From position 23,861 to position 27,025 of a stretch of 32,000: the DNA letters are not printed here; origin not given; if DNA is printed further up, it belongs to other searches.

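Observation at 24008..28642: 1544-aa nuclease / NACHT-like NTPase / HEAT-repeat protein: candidate single-gene NLR-type anti-phage sensor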

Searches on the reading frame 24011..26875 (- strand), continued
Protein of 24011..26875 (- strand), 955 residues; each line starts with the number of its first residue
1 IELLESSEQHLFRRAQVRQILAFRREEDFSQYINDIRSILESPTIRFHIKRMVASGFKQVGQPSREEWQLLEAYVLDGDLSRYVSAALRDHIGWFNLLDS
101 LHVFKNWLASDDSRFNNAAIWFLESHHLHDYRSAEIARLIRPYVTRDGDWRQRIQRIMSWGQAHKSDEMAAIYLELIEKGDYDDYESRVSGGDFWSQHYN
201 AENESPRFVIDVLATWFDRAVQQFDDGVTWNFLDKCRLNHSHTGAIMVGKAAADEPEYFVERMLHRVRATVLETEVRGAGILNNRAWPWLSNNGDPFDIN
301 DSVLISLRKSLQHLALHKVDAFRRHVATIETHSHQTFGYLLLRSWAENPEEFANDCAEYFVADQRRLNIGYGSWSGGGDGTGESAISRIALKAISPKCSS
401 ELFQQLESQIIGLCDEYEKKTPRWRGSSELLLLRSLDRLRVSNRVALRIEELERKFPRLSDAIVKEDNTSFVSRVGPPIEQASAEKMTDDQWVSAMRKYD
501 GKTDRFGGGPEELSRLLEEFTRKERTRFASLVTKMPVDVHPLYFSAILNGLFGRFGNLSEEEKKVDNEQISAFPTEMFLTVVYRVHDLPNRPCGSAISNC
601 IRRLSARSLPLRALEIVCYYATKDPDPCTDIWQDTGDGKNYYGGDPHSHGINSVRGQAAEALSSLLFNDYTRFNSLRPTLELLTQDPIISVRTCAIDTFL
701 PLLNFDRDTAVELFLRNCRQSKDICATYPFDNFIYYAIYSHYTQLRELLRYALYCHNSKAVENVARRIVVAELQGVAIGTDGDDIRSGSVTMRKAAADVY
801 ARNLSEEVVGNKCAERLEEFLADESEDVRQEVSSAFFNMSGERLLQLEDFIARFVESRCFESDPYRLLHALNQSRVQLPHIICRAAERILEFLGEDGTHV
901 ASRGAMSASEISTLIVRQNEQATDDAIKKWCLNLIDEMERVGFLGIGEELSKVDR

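Call 92: search_protein_families(library=pfam, proteins=[P0134, P0156, P0198, P0240, P0186, P0125, P0126], max_evalue=0.001)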
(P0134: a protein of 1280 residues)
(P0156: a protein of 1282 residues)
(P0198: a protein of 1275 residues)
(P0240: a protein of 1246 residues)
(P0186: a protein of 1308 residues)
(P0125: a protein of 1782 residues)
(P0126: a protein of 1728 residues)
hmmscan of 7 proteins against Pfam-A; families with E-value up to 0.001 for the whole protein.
P0134 (1280 aa): 1 family
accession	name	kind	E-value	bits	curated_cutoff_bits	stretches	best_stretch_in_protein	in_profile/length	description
PF12348.14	CLASP_N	-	0.001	19.1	27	0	1120-1162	165-207/227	CLASP N terminal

P0156 (1282 aa): 2 families
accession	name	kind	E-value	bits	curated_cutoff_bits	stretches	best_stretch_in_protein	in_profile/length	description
PF13646.12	HEAT_2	-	1.7e-07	31.9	27.7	1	1106-1183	2-72/88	HEAT repeats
PF13191.12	AAA_16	-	0.00031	21.7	32.6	0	39-85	22-73/167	AAA ATPase domain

P0198 (1275 aa): 4 families
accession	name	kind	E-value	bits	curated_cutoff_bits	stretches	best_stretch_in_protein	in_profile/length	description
PF20703.3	nSTAND1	-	1.4e-06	28.7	27.1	1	20-183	23-196/379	Novel STAND NTPase 1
PF02985.28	HEAT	-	1.7e-05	25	23.5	0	1136-1157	4-25/31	HEAT repeat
PF25199.1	nSTAND_NTPase5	-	6.4e-05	23.2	34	1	13-149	22-136/145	Novel STAND NTPase 5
PF13646.12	HEAT_2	-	0.00059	20.5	27.7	0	973-1039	15-72/88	HEAT repeats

P0240 (1246 aa): 8 families
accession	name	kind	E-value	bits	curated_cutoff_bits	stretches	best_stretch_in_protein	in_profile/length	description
PF13646.12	HEAT_2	-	2.1e-09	37.9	27.7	1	1077-1135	10-63/88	HEAT repeats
PF12717.13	Cnd1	-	1e-07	32.6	26.4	0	1094-1145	12-63/162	non-SMC mitotic condensation complex subunit 1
PF05729.18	NACHT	-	3.2e-05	24.3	26.7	1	44-191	3-157/167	NACHT domain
PF00004.35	AAA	-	3.3e-05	24.8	21.2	1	44-157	1-110/131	ATPase family associated with various cellular activities (AAA)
PF12775.13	AAA_7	-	0.00019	21.5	25.8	1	33-78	25-70/181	P-loop containing dynein motor region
PF02985.28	HEAT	-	0.00029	21.3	23.5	0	1108-1130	5-27/31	HEAT repeat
PF13191.12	AAA_16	-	0.00037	21.5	32.6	0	39-75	21-58/167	AAA ATPase domain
PF13401.12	AAA_22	-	0.00054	20.7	27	0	40-139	4-104/130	AAA domain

P0186 (1308 aa): 1 family
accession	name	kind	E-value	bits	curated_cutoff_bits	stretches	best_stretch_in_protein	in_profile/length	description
PF13191.12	AAA_16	-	0.00073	20.5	32.6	0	67-175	23-110/167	AAA ATPase domain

P0125 (1782 aa): 3 families
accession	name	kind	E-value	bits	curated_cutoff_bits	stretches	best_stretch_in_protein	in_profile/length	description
PF25199.1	nSTAND_NTPase5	-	9.6e-05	22.7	34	1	526-629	15-109/145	Novel STAND NTPase 5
PF13271.11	DUF4062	-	9.8e-05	22.9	24.7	1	322-390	1-68/82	Domain of unknown function (DUF4062)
PF13191.12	AAA_16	-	0.0006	20.8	32.6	0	539-602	15-85/167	AAA ATPase domain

P0126 (1728 aa): 1 family
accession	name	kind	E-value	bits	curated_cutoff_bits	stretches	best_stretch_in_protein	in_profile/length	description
PF25199.1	nSTAND_NTPase5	-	0.00014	22.1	34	1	467-529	15-82/145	Novel STAND NTPase 5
